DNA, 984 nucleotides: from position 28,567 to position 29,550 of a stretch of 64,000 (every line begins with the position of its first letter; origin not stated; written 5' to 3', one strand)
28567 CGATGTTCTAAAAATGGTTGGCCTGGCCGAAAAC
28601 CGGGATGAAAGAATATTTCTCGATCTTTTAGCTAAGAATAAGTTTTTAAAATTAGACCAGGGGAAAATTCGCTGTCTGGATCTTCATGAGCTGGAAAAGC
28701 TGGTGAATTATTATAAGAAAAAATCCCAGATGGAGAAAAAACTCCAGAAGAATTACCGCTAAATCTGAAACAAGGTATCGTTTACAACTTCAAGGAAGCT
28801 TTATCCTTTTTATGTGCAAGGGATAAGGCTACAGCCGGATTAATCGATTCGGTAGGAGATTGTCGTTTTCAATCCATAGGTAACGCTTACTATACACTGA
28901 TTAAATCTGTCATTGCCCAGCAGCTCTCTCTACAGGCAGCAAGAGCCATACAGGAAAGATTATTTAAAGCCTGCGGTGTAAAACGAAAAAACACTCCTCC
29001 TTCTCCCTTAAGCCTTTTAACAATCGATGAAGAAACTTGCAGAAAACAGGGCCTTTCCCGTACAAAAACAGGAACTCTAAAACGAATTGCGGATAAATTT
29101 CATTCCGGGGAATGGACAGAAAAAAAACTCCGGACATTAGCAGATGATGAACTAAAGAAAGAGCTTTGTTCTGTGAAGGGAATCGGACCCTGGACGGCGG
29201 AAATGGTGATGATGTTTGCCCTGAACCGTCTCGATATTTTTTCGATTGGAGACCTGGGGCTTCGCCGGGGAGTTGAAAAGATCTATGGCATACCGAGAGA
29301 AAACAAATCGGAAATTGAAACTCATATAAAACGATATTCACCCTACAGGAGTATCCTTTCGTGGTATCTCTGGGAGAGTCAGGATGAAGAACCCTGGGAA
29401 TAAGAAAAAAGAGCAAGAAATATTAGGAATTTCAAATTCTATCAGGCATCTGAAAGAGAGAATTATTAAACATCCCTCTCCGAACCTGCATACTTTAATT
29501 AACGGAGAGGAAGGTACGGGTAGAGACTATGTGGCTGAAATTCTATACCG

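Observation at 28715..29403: AlkA-like DNA glycosylase with no canonical start; A6 tract at the cNMP-gene junction allows a -1 fusion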

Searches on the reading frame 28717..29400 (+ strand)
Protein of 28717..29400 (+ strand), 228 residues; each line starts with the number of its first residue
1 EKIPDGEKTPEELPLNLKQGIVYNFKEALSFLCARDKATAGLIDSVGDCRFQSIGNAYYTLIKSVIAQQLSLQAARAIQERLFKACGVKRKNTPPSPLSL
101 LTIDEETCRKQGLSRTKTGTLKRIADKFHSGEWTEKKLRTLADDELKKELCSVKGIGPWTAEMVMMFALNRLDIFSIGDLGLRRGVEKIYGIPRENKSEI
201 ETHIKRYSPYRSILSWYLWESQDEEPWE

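Call 5: search_protein_families(library=pfam, proteins=[window:28717-29400:+], max_evalue=0.01)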
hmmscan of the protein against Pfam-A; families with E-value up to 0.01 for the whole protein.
window:28717-29400:+ (228 aa): 2 families
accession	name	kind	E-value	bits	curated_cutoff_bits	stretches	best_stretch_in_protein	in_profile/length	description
PF00730.31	HhH-GPD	-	1.8e-13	51.2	26.2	1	62-206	1-104/108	HhH-GPD superfamily base excision DNA repair protein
PF00633.29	HHH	-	0.008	16.4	24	0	148-165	11-28/30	Helix-hairpin-helix motif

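Call 6: search_protein_families(library=ncbifam, proteins=[window:28717-29400:+], max_evalue=0.01)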
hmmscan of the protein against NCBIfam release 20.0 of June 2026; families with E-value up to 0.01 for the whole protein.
window:28717-29400:+ (228 aa): 2 families
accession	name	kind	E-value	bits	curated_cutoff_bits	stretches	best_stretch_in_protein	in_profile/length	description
NF007641.0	PRK10308.1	equivalog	8.4e-06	25.6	229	1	58-224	114-277/285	DNA-3-methyladenine glycosylase 2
TIGR00588.1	ogg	subfamily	0.00028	20.1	397.85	1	122-196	195-267/310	8-oxoguanine DNA-glycosylase (ogg)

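Call 7: find_homologous_proteins(query=window:28717-29400:+)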
Query window:28717-29400:+ (228 aa): 47 proteins with E <= 0.001 among 426 candidates.
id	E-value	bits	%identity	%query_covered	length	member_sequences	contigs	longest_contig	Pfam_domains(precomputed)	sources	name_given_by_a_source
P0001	5.0e-64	234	54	91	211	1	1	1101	PF00730.32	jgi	jgi:DNA-3-methyladenine glycosylase II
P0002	2.7e-57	212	50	88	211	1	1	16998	PF00730.32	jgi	jgi:DNA-3-methyladenine glycosylase II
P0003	3.2e-55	205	50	89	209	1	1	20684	PF00730.32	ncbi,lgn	ncbi:MAG: DNA-3-methyladenine glycosylase 2 family protein [Spirochaetota bacterium]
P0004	6.8e-53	198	47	89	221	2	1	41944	PF00730.32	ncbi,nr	ncbi:MAG: DNA-3-methyladenine glycosylase 2 family protein [Leptospiraceae bacterium]|nr:DNA-3-methy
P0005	1.9e-50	190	47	89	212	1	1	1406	PF00730.32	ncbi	-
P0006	3.8e-50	189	45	89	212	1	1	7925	PF00730.32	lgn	-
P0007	1.3e-33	135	41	90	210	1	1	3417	PF00730.32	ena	-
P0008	5.6e-33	133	40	90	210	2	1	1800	PF00730.32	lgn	-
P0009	4.9e-32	129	39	89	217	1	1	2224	PF00730.32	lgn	-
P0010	2.0e-30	124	40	89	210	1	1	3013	PF00730.32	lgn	-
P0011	2.9e-30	124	38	87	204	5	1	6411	PF00730.32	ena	-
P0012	3.6e-30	123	39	83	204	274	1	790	PF00730.32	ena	-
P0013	5.2e-30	123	40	73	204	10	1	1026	PF00730.32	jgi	-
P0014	8.6e-30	122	38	84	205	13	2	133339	PF00730.32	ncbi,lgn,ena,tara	tara:strand:+ start:10210 stop:10827 length:618 start_codon:yes stop_codon:yes gene_type:complete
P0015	2.1e-29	121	37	85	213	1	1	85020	PF00730.32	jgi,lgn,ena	-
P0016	3.9e-29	120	40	73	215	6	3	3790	PF00730.32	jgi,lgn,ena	-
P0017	4.6e-29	120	38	72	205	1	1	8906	PF00730.32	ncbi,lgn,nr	ncbi:MAG: DNA-3-methyladenine glycosylase 2 family protein [Cycloclasticus sp.]|nr:DNA-3-methyladeni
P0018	1.4e-28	118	35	86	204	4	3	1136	PF00730.32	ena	-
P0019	2.0e-28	118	39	73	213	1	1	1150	PF00730.32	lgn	-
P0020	4.4e-27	113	36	83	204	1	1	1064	PF00730.32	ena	-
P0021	1.3e-26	112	34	88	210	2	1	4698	PF00730.32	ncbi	-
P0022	1.3e-26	112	34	88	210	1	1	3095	PF00730.32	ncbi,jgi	jgi:DNA-3-methyladenine glycosylase II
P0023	2.0e-26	111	33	90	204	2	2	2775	PF00730.32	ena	-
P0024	4.7e-26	110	35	83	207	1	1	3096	PF00730.32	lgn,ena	-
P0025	1.0e-25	109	35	83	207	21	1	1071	PF00730.32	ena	-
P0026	1.2e-25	109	35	83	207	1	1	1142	PF00730.32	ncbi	-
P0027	1.2e-25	109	35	83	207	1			PF00730.32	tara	tara:strand:- start:325 stop:948 length:624 start_codon:yes stop_codon:yes gene_type:complete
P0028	1.6e-25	108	35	83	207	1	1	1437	PF00730.32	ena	-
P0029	1.7e-25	108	35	83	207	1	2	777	PF00730.32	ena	-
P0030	2.0e-25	108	38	73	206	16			PF00730.32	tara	tara:strand:+ start:21304 stop:21924 length:621 start_codon:yes stop_codon:yes gene_type:complete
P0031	3.1e-25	107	40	72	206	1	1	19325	PF00730.32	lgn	-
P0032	8.4e-25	106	34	90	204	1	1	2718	PF00730.32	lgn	-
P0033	3.1e-24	104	32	88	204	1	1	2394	PF00730.32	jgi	jgi:DNA-3-methyladenine glycosylase II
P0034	3.7e-24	104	31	90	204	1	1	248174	PF00730.32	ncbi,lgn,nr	ncbi:MAG: hypothetical protein A6F72_02675 [Cycloclasticus sp. symbiont of Poecilosclerida sp. N]|nr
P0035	4.1e-23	100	41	74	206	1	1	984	PF00730.32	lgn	-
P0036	3.6e-22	97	32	84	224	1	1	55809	PF00730.32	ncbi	ncbi:MAG: hypothetical protein ABGX33_05570 [Cycloclasticus sp.]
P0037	6.3e-21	93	34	87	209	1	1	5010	PF00730.32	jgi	jgi:DNA-3-methyladenine glycosylase II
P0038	1.7e-20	92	30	87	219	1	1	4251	PF00730.32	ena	-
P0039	1.9e-19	88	36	81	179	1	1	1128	PF00730.32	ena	-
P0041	4.3e-16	77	29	86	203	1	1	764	PF00730.32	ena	-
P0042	6.6e-12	64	36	57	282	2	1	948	PF00730.32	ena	-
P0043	7.3e-12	64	31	74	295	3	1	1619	PF00730.32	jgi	-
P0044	7.8e-9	54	29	84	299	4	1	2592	PF06029.18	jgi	jgi:AraC family transcriptional regulator of adaptative response / DNA-3-methyladenine glycosylase I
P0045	1.1e-7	50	24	82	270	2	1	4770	PF00730.32,PF06029.18,PF07934.19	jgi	jgi:DNA-3-methyladenine glycosylase II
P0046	3.2e-6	45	24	72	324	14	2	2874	PF00730.32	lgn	-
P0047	1.2e-5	43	26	87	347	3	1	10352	PF00730.32,PF06029.18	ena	-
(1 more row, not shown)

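Call 9: find_encoding_contigs(protein=P0004, flank=4000, max_places=3)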
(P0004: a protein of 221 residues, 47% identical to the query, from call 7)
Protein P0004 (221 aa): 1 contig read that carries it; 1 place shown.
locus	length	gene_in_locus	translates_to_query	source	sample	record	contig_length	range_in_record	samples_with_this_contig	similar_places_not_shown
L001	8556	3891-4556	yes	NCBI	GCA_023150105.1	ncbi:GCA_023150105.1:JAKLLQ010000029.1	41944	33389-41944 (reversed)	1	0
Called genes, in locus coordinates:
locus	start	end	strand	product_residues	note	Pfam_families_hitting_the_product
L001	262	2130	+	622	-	PF19363:DUF5939, PF00211:Guanylate_cyc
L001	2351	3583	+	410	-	PF00027:cNMP_binding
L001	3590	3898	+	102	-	PF01740:STAS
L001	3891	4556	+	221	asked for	PF00730:HhH-GPD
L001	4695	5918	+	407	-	PF07787:TMEM43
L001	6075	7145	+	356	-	PF01116:F_bP_aldolase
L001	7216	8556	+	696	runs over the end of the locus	PF13500:AAA_26, PF07085:DRTGG, PF01515:PTA_PTB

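Call 10: find_encoding_contigs(protein=P0003, flank=4000, max_places=3)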
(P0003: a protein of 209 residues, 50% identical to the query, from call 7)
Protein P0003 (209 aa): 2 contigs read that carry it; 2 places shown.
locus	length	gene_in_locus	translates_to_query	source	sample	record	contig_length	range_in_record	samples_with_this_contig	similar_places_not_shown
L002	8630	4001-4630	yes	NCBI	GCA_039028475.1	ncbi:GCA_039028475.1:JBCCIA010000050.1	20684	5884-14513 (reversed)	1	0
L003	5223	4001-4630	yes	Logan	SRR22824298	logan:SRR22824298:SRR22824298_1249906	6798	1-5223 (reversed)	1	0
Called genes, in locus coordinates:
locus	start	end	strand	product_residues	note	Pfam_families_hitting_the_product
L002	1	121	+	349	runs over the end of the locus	PF20720:nSTAND3 (faint), PF13401:AAA_22 (faint), PF00004:AAA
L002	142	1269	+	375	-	PF04055:Radical_SAM, PF19288:CofH_C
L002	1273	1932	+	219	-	PF01712:dNK, PF13521:AAA_28 (weak), PF02223:Thymidylate_kin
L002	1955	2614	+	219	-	-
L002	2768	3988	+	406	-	PF00027:cNMP_binding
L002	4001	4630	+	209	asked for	PF00730:HhH-GPD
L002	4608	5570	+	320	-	PF00158:Sigma54_activat, PF14532:Sigma54_activ_2, PF25601:AAA_lid_14, PF02954:HTH_8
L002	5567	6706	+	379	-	-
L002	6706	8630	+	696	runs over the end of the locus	PF07715:Plug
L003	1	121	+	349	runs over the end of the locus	PF20720:nSTAND3 (faint), PF13401:AAA_22 (faint), PF00004:AAA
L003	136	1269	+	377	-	PF04055:Radical_SAM, PF19288:CofH_C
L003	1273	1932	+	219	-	PF01712:dNK, PF13521:AAA_28 (weak), PF02223:Thymidylate_kin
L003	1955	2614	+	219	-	-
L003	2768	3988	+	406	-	PF00027:cNMP_binding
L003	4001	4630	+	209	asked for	PF00730:HhH-GPD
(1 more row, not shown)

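Call 11: find_encoding_contigs(protein=P0002, flank=4000, max_places=3)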
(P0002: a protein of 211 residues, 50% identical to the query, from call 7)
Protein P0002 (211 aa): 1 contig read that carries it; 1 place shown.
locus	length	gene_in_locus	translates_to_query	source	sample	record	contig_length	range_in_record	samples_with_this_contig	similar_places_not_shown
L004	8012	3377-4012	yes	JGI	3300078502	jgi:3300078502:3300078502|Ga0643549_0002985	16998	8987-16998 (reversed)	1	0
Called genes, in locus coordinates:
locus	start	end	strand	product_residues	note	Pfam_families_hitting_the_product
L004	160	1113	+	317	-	PF01790:LGT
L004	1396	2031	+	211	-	-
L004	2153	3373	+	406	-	PF00027:cNMP_binding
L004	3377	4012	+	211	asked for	PF00730:HhH-GPD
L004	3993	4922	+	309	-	PF00158:Sigma54_activat, PF14532:Sigma54_activ_2, PF07724:AAA_2 (weak), PF00158:Sigma54_activat (weak), PF25601:AAA_lid_14, PF02954:HTH_8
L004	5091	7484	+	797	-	PF02190:LON_substr_bdg, PF00004:AAA, PF07724:AAA_2 (weak), PF07728:AAA_5, PF22667:Lon_lid, PF05362:Lon_C, PF13541:ChlI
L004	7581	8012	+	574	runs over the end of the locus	-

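Call 17: find_related_loci(query=A2, collection=genome_contigs, flank=3000)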
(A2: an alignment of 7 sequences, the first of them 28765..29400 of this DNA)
Query A2 (212 aa) in genome_contigs; peptide patterns used: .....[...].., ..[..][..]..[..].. (x = any residue, [..] = any of these).
600 stretches matched a pattern (row limit reached: there are more); 585 encode a relative of the query (tblastn E <= 1e-3); the best 80 are kept; 80 distinct loci.
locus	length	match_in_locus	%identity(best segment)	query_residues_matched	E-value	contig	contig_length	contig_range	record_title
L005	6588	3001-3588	48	9-207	4e-57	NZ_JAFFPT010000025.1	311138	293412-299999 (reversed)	Leptospira ainazelensis strain 201903071 contig_0007, whole genome shotgun sequence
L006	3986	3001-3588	49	9-207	1e-56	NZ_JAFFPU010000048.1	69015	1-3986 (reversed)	Leptospira ainlahdjerensis strain 201903070 contig_0037, whole genome shotgun sequence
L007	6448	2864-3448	34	11-209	2e-40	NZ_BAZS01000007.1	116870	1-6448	Virgibacillus halodenitrificans JCM 12304, whole genome shotgun sequence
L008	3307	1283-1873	38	9-210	2e-39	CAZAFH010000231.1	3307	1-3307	MAG TPA_asm: uncultured Singulisphaera sp. isolate SRP262948_co1_160 genome assembly, contig: NODE_34337_length_3307_cov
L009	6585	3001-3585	39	11-207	3e-39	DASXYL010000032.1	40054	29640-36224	MAG TPA_asm: Jatrophihabitantaceae bacterium isolate SMAG_U4823 k141_3527612, whole genome shotgun sequence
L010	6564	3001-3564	39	16-205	3e-39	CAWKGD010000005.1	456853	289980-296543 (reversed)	MAG: uncultured Acidimicrobiaceae bacterium isolate MFD09222.bin.1.182 genome assembly, contig: contig_79449, whole geno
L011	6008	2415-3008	37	9-207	3e-38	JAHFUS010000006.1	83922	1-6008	MAG: Actinomycetes bacterium isolate nzgw85 NODE_218_length_83923_cov_27.936410, whole genome shotgun sequence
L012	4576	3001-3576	40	9-210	1e-37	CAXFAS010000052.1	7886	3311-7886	MAG TPA_asm: uncultured euryarchaeote isolate ERR599092_binner12_Refined_81 genome assembly, contig: ERZ841394.13845, wh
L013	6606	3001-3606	36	6-210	1e-37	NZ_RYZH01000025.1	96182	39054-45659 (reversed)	Tautonia sociabilis strain GM2012 NODE_25_length_96182_cov_6.17638_ID_3908, whole genome shotgun sequence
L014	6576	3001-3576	39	9-205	3e-37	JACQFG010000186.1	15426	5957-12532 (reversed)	MAG: Planctomycetota bacterium isolate NC_groundwater_1041_Pr1_S-0.65um_62_10 Montesol18_Sp65_coassembly_scaffold_643092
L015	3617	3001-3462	43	42-207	3e-37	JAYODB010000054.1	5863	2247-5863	MAG: Cellulomonadaceae bacterium isolate 139553_S155_metabat_bins_sens.tsv.138 NODE_14680_length_5863_cov_10.453340, who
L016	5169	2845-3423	37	12-208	2e-37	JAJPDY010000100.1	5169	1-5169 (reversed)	MAG: Nitrososphaera sp. isolate t2.80 NODE_25941_length_5169_cov_42.099140, whole genome shotgun sequence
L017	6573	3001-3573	38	8-208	7e-37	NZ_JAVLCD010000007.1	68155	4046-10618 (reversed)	MAG: Pontimonas sp. isolate Uz-M2-09 NODE_7_length_68155_cov_4.966054, whole genome shotgun sequence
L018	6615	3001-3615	35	5-208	6e-37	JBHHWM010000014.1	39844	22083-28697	MAG: Rhodothermales bacterium isolate S.2_sp2_bin.19 NODE_96_length_39844_cov_11.994873, whole genome shotgun sequence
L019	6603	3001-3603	36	7-209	1e-36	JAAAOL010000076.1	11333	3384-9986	MAG: Bacteroidetes bacterium isolate GSL.Bin22 NODE_4494_length_11333_cov_0.438102, whole genome shotgun sequence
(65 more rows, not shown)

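Call 27: find_encoding_contigs(protein=P0001, flank=3000, max_places=3)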
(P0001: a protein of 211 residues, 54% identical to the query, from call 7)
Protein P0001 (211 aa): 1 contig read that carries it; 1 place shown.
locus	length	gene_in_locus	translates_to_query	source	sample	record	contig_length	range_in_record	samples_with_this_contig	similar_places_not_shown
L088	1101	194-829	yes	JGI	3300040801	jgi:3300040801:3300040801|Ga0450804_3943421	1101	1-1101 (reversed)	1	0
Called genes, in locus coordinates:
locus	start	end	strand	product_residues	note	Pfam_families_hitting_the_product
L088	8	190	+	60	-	-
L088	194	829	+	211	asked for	PF00730:HhH-GPD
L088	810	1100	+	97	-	?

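Call 28: find_encoding_contigs(protein=P0006, flank=3000, max_places=3)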
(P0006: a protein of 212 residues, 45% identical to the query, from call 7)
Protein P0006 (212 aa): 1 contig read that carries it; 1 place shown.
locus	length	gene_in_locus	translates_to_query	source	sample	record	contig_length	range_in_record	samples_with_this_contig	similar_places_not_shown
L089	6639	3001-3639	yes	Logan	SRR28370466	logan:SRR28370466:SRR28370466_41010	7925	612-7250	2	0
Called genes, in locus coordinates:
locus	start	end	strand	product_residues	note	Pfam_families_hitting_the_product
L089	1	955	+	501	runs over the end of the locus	-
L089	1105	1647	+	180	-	-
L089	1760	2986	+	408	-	PF00027:cNMP_binding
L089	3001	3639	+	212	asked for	PF00730:HhH-GPD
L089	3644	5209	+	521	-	PF14450:FtsA (faint), PF02541:Ppx-GppA, PF21447:Ppx-GppA_III, PF01966:HD, PF24391:HD-CE (weak)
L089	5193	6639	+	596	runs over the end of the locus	-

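Call 29: find_encoding_contigs(protein=P0005, flank=3000, max_places=3)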
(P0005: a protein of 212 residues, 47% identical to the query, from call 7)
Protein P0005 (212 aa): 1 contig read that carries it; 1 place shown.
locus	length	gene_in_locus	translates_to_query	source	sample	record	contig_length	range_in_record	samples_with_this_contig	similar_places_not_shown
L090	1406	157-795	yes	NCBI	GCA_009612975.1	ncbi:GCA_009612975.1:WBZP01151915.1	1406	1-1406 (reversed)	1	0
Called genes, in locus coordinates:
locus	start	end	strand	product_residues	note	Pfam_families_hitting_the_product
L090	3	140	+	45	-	?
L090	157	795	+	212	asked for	PF00730:HhH-GPD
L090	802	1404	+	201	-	?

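Call 31: search_solved_structures(query=window:28765-29400:+, max_evalue=0.001, show_alignments=3)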
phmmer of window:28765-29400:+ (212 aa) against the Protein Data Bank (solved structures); distinct sequences matched with E-value up to 0.001: 12.
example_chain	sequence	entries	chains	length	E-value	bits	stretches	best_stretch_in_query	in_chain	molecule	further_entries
2h56_A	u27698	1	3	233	2e-29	106.2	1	15-205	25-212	DNA-3-methyladenine glycosidase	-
3s6i_A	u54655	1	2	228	3.7e-25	92.2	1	5-205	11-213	DNA-3-methyladenine glycosylase 1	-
2yg8_A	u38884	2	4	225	2e-23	86.6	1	40-205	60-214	DNA-3-methyladenine glycosidase II, putative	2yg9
4hsb_A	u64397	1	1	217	1.8e-22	83.4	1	8-204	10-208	Probable DNA-3-methyladenine glycosylase 2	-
4b21_A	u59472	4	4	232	2.3e-22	83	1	8-204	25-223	PROBABLE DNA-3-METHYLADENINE GLYCOSYLASE 2 | MAG2, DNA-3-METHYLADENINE GLYCOSYLASE 2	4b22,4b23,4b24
2jhj_A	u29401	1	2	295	3.7e-10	43.2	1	44-182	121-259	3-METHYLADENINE DNA-GLYCOSYLASE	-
2jhn_A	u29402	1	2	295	3.7e-10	43.2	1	44-182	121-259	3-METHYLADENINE DNA-GLYCOSYLASE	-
4ejy_A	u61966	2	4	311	8.8e-07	32.2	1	43-180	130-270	3-Methyladenine DNA glycosylase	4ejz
3i0x_A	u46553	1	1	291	1.9e-05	27.8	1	103-182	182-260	8-oxoguanine-DNA-glycosylase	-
3i0w_A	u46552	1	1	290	1.9e-05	27.8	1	103-182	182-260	8-oxoguanine-DNA-glycosylase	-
3f10_A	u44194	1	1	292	1.9e-05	27.8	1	103-182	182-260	8-oxoguanine-DNA-glycosylase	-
3f0z_A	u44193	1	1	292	2.6e-05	27.4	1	103-182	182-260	8-oxoguanine-DNA-glycosylase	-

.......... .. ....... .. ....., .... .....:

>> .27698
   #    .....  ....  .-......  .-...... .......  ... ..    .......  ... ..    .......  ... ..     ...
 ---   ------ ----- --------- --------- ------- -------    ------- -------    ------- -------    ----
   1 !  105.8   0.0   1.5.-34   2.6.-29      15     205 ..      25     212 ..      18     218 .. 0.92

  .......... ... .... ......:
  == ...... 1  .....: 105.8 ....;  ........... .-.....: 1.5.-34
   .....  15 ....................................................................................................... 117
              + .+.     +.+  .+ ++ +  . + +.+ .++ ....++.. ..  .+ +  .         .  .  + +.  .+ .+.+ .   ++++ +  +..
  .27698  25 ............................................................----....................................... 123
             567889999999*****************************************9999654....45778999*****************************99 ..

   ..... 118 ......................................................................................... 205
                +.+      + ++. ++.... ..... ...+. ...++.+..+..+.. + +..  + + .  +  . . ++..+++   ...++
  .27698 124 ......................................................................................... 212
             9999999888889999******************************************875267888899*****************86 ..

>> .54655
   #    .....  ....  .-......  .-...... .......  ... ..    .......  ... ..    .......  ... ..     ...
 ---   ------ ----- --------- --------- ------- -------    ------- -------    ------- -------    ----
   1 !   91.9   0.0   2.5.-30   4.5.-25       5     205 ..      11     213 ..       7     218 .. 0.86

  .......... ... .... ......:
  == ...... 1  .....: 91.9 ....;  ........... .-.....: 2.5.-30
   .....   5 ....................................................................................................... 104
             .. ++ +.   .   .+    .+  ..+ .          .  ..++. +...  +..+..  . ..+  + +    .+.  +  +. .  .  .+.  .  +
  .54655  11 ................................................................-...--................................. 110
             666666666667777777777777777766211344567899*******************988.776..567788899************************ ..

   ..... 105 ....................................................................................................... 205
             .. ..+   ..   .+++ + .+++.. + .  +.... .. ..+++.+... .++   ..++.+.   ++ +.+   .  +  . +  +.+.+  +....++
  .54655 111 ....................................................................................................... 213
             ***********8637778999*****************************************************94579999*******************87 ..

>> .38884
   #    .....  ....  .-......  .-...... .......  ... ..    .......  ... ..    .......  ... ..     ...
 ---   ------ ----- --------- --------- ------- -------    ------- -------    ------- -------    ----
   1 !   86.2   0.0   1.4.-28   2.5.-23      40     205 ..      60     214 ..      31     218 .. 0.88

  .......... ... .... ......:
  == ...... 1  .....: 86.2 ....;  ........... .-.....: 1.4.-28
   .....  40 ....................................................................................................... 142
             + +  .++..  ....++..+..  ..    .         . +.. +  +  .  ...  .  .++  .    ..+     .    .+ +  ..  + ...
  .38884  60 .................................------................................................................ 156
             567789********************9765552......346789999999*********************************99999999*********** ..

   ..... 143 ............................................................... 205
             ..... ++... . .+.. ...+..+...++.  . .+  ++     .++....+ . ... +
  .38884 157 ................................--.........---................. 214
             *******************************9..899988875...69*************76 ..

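Call 43: find_related_loci(query=window:28765-29400:+, collection=metagenome_contigs, flank=1500)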
Query window:28765-29400:+ (212 aa) in metagenome_contigs; peptide patterns used: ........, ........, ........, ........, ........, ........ (x = any residue, [..] = any of these).
47 stretches matched a pattern; 5 encode a relative of the query (tblastn E <= 1e-3); 5 distinct loci.
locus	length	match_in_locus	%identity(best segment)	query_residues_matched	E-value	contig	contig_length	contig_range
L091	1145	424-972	38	18-210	3e-33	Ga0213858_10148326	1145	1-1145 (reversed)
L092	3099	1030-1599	32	18-207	3e-31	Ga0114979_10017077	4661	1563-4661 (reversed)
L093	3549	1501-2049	34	18-210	1e-30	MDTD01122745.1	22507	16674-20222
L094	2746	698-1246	34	18-210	1e-30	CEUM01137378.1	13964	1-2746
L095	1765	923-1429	35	32-210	4e-29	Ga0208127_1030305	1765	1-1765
